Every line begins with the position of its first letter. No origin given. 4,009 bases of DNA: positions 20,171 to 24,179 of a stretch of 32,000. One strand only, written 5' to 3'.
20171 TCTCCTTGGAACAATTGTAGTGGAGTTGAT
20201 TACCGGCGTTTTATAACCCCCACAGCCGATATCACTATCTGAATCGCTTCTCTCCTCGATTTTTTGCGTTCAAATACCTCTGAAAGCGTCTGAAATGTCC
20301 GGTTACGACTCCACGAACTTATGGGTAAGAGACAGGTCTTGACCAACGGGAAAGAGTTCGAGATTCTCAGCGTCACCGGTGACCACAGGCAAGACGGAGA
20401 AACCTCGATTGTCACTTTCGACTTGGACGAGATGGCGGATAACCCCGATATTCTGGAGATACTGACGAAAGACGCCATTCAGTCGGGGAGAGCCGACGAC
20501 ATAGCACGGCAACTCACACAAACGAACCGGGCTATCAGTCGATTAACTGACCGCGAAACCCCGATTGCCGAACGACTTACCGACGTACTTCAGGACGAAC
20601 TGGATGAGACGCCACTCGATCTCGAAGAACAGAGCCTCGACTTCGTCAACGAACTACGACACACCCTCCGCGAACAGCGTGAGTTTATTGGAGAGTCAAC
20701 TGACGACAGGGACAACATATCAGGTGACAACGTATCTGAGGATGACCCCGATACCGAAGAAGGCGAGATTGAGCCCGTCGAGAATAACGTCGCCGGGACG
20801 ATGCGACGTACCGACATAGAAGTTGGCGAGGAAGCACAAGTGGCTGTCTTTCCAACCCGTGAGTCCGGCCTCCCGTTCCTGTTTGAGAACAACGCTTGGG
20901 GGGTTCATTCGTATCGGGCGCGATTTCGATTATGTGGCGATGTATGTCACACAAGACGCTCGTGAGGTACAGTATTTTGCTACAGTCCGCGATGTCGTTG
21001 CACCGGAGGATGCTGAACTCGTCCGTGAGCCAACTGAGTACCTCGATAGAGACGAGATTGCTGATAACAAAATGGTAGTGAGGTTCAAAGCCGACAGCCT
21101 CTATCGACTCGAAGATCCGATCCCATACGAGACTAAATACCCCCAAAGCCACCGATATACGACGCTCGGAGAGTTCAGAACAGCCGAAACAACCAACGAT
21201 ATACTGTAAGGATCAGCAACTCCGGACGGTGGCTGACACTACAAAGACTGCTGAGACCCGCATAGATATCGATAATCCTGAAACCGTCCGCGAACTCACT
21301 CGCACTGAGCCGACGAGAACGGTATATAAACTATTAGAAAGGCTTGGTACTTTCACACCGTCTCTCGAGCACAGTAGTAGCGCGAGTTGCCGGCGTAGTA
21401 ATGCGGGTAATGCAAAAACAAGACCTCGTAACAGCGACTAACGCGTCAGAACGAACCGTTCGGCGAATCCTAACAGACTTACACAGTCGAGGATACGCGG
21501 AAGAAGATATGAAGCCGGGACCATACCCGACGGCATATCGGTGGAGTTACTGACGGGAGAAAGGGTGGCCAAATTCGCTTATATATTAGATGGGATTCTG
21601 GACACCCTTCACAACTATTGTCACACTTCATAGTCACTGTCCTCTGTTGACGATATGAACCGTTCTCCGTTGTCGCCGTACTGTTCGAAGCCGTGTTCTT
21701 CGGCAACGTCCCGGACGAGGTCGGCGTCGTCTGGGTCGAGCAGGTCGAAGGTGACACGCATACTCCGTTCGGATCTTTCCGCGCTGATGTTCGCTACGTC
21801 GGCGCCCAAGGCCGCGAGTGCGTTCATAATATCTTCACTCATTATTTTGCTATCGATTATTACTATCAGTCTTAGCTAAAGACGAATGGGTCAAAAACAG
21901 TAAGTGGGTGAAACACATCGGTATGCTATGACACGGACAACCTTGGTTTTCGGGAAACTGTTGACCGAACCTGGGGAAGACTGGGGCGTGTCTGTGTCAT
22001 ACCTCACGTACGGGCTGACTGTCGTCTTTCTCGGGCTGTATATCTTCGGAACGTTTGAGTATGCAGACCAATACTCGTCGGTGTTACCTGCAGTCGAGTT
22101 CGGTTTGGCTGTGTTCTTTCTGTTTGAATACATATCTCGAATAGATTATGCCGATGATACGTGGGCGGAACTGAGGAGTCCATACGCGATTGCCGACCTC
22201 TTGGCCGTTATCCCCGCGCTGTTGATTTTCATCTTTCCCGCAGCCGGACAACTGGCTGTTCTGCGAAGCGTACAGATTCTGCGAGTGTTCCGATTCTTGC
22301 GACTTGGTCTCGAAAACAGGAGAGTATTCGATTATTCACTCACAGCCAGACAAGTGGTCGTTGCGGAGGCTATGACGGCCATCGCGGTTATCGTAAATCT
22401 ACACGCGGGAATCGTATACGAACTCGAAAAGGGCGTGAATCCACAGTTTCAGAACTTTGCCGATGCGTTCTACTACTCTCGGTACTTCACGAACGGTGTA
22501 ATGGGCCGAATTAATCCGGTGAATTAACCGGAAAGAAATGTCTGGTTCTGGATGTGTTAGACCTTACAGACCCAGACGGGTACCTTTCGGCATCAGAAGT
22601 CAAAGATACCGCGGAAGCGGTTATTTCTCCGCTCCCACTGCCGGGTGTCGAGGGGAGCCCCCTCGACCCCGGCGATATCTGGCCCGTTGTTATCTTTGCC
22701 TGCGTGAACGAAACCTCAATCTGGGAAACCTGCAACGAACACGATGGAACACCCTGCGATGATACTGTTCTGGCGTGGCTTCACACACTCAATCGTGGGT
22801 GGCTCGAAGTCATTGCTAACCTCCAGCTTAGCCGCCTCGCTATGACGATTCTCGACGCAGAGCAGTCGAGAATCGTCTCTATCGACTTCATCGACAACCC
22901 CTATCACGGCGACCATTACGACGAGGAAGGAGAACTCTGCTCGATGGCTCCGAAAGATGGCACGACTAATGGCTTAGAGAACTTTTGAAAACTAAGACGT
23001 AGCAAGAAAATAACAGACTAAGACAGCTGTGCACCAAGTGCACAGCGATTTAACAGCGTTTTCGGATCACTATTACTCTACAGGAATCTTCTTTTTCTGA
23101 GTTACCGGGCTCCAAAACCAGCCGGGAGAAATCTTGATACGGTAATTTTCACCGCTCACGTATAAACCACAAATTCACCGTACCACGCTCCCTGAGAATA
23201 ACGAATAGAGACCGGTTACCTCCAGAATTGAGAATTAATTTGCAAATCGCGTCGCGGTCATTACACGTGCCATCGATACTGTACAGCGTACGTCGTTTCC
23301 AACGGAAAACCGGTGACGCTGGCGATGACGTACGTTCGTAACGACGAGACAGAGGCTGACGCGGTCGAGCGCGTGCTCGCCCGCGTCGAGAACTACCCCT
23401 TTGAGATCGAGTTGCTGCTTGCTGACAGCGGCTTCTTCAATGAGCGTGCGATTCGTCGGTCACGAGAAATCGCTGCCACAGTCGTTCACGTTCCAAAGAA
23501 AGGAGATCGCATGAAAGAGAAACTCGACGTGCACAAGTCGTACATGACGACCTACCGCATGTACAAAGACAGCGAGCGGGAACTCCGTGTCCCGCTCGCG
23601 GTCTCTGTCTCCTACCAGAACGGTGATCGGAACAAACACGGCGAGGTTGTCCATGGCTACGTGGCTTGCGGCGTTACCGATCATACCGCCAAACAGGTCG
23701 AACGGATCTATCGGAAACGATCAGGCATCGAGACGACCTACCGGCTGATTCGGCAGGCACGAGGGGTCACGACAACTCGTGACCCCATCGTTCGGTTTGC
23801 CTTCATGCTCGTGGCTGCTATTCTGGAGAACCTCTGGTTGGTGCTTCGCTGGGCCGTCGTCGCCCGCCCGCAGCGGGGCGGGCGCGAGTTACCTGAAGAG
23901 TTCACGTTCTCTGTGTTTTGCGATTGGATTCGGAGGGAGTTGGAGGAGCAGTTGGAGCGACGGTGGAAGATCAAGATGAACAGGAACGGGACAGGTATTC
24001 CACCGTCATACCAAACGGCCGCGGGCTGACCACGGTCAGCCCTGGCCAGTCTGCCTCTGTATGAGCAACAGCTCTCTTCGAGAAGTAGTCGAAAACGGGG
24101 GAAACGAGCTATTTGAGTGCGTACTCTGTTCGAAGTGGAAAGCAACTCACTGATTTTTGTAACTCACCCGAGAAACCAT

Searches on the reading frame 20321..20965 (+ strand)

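Call 75: search_protein_families(library=pfam, proteins=[window:20321-20965:+], max_evalue=0.1)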
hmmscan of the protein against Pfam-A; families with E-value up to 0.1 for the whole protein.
window:20321-20965:+ (214 aa): 1 family
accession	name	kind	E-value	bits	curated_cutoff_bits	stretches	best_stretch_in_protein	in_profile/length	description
PF06785.16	UPF0242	-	0.014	15.9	33.5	1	58-128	99-171/194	Uncharacterised protein family (UPF0242) N-terminus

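Call 76: search_protein_families(library=ncbifam, proteins=[window:20321-20965:+], max_evalue=0.1)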
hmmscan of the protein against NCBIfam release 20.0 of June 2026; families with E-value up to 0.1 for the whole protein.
window:20321-20965:+ (214 aa): 0 families

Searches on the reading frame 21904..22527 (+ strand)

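Call 75: search_protein_families(library=pfam, proteins=[window:21904-22527:+], max_evalue=0.1)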
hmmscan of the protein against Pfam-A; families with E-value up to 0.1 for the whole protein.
window:21904-22527:+ (207 aa): 2 families
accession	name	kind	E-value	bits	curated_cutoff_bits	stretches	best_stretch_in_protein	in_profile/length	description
PF00520.37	Ion_trans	-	2.5e-10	40.4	25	1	33-193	9-182/241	Ion transport protein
PF13239.11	2TM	-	0.078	13.5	24.8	0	5-55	18-66/79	2TM domain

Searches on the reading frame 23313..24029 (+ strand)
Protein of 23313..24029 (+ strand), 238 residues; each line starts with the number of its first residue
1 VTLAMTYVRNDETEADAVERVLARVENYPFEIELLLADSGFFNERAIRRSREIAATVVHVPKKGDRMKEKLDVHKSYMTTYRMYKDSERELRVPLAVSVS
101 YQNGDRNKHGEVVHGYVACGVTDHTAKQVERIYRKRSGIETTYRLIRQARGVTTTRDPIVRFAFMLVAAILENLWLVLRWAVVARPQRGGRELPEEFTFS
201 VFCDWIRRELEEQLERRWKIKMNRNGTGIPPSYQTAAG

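Call 75: search_protein_families(library=pfam, proteins=[window:23313-24029:+], max_evalue=0.1)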
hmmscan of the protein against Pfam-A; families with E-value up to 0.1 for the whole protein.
window:23313-24029:+ (238 aa): 1 family
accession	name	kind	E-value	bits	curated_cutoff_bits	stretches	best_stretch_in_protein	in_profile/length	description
PF01609.27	DDE_Tnp_1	-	7.2e-07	29.6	23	1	8-169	55-195/200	Transposase DDE domain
